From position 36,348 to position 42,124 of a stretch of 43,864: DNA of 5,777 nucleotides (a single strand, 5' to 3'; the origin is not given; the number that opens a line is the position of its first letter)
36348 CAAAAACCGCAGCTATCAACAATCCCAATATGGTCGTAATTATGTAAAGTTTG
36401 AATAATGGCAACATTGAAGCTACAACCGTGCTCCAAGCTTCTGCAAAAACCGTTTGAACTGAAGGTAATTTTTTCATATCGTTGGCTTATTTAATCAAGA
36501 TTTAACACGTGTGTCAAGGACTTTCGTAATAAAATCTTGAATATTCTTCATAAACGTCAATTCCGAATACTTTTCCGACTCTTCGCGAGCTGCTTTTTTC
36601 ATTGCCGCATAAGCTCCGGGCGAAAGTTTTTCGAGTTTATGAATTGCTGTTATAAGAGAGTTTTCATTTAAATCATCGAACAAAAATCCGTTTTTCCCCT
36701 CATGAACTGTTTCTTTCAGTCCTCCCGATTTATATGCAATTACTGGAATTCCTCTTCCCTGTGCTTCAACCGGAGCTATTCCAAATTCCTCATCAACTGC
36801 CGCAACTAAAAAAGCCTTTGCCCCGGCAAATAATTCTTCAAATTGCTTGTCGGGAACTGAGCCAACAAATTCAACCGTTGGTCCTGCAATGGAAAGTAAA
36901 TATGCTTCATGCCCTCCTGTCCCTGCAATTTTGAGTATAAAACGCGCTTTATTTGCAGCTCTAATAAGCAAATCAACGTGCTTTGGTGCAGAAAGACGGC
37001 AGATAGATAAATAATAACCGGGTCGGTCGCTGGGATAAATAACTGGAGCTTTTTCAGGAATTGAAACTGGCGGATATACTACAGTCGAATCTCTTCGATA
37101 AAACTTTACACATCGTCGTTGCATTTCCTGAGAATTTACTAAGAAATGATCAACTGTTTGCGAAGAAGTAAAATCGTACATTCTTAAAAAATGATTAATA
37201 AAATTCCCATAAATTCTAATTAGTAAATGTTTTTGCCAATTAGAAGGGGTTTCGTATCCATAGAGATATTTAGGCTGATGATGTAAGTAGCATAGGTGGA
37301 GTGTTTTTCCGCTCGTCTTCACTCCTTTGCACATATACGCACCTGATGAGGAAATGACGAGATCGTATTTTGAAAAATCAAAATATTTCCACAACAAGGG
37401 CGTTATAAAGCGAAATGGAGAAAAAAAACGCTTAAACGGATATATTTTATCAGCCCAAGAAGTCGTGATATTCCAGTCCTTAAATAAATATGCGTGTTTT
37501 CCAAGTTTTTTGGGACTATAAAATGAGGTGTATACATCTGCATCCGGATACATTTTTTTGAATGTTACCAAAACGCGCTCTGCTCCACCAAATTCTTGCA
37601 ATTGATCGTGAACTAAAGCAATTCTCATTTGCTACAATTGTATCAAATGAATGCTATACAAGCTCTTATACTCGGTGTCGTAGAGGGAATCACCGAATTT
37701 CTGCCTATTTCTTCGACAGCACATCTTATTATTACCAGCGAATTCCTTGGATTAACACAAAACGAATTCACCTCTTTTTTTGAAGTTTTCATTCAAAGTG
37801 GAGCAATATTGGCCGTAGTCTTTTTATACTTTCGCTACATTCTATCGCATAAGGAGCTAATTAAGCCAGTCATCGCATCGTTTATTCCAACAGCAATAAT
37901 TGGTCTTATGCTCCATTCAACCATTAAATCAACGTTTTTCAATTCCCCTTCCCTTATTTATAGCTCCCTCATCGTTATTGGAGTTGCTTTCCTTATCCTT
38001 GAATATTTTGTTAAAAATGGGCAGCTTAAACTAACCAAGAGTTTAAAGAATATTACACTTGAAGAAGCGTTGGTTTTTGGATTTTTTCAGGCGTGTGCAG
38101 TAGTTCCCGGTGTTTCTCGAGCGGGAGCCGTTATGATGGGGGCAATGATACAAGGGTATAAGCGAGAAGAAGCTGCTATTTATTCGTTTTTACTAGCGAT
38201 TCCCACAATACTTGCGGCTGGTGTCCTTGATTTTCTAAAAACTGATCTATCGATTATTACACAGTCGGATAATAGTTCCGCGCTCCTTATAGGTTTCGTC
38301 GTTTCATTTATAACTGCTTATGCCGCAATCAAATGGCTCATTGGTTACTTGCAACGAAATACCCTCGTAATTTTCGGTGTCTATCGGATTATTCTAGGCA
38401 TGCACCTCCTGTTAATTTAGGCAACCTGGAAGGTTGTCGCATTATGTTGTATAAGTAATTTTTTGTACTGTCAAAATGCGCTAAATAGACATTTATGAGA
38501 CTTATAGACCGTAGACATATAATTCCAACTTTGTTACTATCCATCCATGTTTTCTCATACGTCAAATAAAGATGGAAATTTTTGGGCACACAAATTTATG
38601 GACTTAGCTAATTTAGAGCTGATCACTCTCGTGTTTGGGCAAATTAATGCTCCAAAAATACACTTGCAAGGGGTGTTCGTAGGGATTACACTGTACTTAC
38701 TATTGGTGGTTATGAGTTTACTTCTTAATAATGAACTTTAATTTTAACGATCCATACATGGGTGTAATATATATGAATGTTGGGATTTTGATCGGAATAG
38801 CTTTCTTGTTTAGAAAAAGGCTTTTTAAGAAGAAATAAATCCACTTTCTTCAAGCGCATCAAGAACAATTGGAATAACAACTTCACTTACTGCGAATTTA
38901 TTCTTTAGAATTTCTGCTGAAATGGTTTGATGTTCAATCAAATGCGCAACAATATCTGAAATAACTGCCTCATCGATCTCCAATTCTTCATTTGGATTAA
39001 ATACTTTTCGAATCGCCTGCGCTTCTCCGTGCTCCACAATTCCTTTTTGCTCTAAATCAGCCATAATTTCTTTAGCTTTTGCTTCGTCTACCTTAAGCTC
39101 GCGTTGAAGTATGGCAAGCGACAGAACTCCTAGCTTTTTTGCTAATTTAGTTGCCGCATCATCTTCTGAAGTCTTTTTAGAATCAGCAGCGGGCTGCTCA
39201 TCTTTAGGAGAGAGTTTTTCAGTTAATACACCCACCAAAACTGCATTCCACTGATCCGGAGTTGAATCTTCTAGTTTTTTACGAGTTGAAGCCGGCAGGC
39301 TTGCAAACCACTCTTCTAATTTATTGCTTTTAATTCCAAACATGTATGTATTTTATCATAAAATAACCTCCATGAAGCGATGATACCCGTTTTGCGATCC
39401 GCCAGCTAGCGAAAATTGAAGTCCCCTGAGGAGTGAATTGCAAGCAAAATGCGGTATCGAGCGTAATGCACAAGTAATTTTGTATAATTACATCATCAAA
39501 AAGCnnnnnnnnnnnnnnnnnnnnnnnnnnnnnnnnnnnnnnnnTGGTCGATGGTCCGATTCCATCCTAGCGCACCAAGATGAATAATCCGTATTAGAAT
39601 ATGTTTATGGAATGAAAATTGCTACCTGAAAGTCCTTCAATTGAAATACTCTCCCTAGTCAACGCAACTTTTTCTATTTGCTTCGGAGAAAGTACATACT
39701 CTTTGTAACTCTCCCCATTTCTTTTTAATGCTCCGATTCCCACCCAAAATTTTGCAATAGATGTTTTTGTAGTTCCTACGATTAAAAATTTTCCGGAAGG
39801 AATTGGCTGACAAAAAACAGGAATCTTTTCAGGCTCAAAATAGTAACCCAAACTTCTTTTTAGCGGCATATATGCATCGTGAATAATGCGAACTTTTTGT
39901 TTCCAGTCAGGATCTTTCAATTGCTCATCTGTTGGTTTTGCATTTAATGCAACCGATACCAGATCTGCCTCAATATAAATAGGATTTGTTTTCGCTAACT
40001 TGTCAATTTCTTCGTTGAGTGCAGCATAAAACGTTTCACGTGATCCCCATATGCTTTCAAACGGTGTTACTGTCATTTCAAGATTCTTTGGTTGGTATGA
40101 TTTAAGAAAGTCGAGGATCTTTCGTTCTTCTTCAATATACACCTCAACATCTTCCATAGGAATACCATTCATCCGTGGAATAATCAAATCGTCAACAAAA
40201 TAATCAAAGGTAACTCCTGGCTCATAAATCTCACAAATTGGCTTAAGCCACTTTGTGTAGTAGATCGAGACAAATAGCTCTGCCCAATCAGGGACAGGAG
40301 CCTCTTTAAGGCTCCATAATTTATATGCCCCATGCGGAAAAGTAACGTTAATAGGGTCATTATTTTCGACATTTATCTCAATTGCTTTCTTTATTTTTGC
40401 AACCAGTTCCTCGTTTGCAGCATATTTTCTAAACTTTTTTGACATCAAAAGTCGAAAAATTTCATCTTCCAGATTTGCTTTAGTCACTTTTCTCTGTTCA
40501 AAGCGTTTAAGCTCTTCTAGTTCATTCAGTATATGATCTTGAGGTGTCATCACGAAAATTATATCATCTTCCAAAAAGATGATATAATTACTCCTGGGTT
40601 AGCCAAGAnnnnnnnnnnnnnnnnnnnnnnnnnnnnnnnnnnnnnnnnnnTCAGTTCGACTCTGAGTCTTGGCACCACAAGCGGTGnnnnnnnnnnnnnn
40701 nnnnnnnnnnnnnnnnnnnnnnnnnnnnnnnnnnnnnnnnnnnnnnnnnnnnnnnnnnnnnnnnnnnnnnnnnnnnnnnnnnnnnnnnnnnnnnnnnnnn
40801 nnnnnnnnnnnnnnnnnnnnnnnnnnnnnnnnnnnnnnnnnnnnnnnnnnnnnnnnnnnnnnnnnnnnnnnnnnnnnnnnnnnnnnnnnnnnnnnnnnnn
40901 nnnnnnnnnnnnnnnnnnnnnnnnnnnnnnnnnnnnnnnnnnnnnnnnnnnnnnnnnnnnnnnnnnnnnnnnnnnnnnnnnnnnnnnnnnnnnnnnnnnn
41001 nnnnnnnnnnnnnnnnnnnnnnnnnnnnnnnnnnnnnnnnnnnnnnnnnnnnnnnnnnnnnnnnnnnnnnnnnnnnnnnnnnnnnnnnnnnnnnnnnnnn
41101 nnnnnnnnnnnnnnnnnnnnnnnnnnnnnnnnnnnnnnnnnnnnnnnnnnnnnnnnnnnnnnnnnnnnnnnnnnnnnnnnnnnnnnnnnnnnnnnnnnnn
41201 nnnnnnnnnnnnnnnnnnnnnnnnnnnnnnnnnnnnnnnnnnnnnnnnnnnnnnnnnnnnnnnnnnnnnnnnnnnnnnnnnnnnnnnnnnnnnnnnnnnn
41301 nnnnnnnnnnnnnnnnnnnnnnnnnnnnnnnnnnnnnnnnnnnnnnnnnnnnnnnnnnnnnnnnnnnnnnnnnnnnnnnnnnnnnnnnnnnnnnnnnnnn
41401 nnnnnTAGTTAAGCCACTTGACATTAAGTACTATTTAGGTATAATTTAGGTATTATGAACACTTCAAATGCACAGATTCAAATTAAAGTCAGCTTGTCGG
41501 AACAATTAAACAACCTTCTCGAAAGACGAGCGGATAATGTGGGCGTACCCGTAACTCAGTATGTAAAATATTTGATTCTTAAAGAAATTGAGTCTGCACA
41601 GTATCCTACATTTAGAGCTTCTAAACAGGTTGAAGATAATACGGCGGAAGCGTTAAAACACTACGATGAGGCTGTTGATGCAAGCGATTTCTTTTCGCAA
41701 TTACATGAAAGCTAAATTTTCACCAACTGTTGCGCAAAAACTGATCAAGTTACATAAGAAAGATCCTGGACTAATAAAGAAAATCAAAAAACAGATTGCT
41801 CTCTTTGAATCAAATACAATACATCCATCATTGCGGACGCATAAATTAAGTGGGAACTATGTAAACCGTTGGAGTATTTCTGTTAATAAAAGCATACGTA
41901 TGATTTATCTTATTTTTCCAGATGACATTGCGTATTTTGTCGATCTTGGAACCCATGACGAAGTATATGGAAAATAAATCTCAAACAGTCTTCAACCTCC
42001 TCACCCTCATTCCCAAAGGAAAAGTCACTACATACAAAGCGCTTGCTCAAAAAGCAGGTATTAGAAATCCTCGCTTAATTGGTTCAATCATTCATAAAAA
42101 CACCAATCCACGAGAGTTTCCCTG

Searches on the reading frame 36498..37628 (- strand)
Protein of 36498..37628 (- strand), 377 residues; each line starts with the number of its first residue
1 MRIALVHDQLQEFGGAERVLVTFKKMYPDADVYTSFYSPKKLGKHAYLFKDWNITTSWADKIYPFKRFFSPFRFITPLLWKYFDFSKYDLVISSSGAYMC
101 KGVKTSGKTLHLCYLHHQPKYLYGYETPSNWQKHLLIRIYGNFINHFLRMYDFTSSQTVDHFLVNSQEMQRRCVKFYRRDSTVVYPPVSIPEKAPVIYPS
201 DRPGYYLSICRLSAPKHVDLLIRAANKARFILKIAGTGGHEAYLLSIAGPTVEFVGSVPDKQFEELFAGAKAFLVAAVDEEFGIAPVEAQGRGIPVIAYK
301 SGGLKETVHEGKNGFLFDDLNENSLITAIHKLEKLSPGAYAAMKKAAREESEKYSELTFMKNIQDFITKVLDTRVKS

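Call 6: search_protein_families(library=pfam, proteins=[window:36498-37628:-], max_evalue=0.01)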
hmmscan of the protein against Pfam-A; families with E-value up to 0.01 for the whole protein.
window:36498-37628:- (377 aa): 5 families
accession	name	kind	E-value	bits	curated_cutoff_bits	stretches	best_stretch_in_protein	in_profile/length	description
PF00534.26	Glycos_transf_1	-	1.5e-24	86.9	26.4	1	201-349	13-171/172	Glycosyl transferases group 1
PF13692.12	Glyco_trans_1_4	-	9.1e-19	68.6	27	1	207-332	5-139/142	Glycosyl transferases group 1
PF13439.12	Glyco_transf_4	-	1.8e-07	31.8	28.5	1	13-188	1-166/170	Glycosyltransferase Family 4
PF13524.12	Glyco_trans_1_2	-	0.00031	21.1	25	1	221-352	5-130/144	Glycosyl transferase-like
PF20706.3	GT4-conflict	-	0.00039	19.9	26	1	262-311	274-323/385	Family 4 Glycosyltransferase in conflict systems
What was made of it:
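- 36495..37628 (-): GT4 (GT4b), paired with UppP. Glycos_transf_1 1.5e-24 (call 6).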

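Call 31: search_protein_families(library=ncbifam, proteins=[window:36498-37628:-], max_evalue=0.001)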
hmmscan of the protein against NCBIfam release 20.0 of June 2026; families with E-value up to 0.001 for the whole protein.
window:36498-37628:- (377 aa): 26 families (the best 25 are shown)
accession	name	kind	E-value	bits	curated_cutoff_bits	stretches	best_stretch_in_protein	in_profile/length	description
NF041876.1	EPS_EpsE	equivalog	1.1e-13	51.3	400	1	250-351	276-376/389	exopolysaccharide biosynthesis GT4 family glycosyltransferase EpsE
TIGR03449.1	mycothiol_MshA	equivalog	3e-12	46.2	462.5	1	251-358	285-391/406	D-inositol-3-phosphate glycosyltransferase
TIGR03999.1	thiol_BshA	equivalog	1.2e-11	44.2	273.7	1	251-370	256-373/375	N-acetyl-alpha-D-glucosaminyl L-malate synthase BshA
TIGR02918.1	TIGR02918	equivalog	7.4e-10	38.1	574.6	1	150-334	262-459/500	accessory Sec system glycosyltransferase GtfA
NF053787.1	GlcN_PG_synth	equivalog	9.8e-10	37.8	480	1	211-354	205-342/361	N-acetylglucosaminyl phosphatidylglycerol synthase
TIGR02095.1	glgA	subfamily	1.1e-08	34.3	328.45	1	208-334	299-440/477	glycogen/starch synthase, ADP-glucose type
NF001901.0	PRK00654.1-5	equivalog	1.5e-08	33.6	649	1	209-353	322-476/502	glycogen synthase GlgA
TIGR02149.1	glgA_Coryne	subfamily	9.5e-08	31.6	302.4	1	258-321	272-335/391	glycogen synthase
TIGR02472.1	sucr_P_syn_N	equivalog_domain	1e-07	31.1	576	1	272-332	343-403/439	sucrose-phosphate synthase, putative, glycosyltransferase domain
TIGR03088.1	stp2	hypoth_equivalog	1.6e-07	30.8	409.05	1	202-357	193-360/374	TIGR03088 family PEP-CTERM/XrtA system glycosyltransferase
TIGR04047.1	MSMEG_0565_glyc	hypoth_equivalog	2.3e-07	30.2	259.85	1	250-354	257-358/373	MSMEG_0565 family glycosyltransferase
TIGR04157.1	glyco_rSAM_CFB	subfamily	1.2e-06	27.8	400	1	210-317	234-348/406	TIGR04157 family glycosyltransferase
NF046085.1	XrtY_assoc_Gly1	equivalog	1.2e-06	27.7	400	1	208-369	214-383/387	XrtY-associated glycosyltransferase XYAG1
NF049988.1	MGlcDAGSynMgs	equivalog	1.7e-06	27.7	400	1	248-371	268-388/398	alpha-monoglucosyldiacylglycerol synthase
NF047880.1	glyco_SdgA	exception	2.3e-06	26.5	800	1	262-361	382-481/488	serine-aspartate repeat adhesin O-glycosyltransferase SdgA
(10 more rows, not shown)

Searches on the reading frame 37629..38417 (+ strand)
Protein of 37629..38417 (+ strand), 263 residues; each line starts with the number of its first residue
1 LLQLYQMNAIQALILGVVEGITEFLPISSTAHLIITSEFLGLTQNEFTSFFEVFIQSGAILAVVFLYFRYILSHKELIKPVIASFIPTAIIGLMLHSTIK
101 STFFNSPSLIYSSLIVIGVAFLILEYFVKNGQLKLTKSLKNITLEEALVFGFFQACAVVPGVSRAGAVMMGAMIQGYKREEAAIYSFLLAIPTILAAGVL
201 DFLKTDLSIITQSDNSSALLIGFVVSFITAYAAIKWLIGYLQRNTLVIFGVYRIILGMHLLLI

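Call 6: search_protein_families(library=pfam, proteins=[window:37629-38417:+], max_evalue=0.01)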
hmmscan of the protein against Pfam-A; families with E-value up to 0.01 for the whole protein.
window:37629-38417:+ (263 aa): 1 family
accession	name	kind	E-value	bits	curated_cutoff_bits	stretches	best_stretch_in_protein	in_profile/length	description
PF02673.24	BacA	-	1.4e-70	238.4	33.4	1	12-258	1-256/257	Bacitracin resistance protein BacA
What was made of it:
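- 37629..38420 (+): UppP/BacA undecaprenyl-diphosphatase. BacA 1.4e-70 (call 6).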

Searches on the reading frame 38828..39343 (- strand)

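Call 6: search_protein_families(library=pfam, proteins=[window:38828-39343:-], max_evalue=0.01)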
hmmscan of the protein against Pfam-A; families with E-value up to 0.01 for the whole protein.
window:38828-39343:- (172 aa): 5 families
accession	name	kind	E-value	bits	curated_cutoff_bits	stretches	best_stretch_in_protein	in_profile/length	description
PF09397.16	FtsK_gamma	-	1.4e-09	37.9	30.6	1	64-115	10-61/63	Ftsk gamma domain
PF08279.18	HTH_11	-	0.0009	19.5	25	0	129-169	3-44/55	HTH domain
PF01978.25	TrmB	-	0.0011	19.2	25.6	0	71-115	20-62/68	Sugar-specific transcriptional regulator TrmB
PF04157.22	EAP30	-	0.0018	18.5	26.8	0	97-170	160-215/219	EAP30/Vps36 family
PF01047.28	MarR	-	0.0063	16.8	24.6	0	135-171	12-48/59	MarR family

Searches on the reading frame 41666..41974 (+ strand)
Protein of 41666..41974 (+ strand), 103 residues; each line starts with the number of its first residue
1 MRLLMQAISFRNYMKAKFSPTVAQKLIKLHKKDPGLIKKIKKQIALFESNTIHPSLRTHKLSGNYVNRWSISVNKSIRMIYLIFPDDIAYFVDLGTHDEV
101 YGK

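Call 6: search_protein_families(library=pfam, proteins=[window:41666-41974:+], max_evalue=0.01)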
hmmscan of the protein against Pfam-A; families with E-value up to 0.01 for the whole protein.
window:41666-41974:+ (103 aa): 1 family
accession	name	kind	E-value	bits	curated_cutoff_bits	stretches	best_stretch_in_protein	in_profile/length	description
PF15738.11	YafQ_toxin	-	1.5e-07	32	30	1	24-101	10-87/88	Bacterial toxin of type II toxin-antitoxin system, YafQ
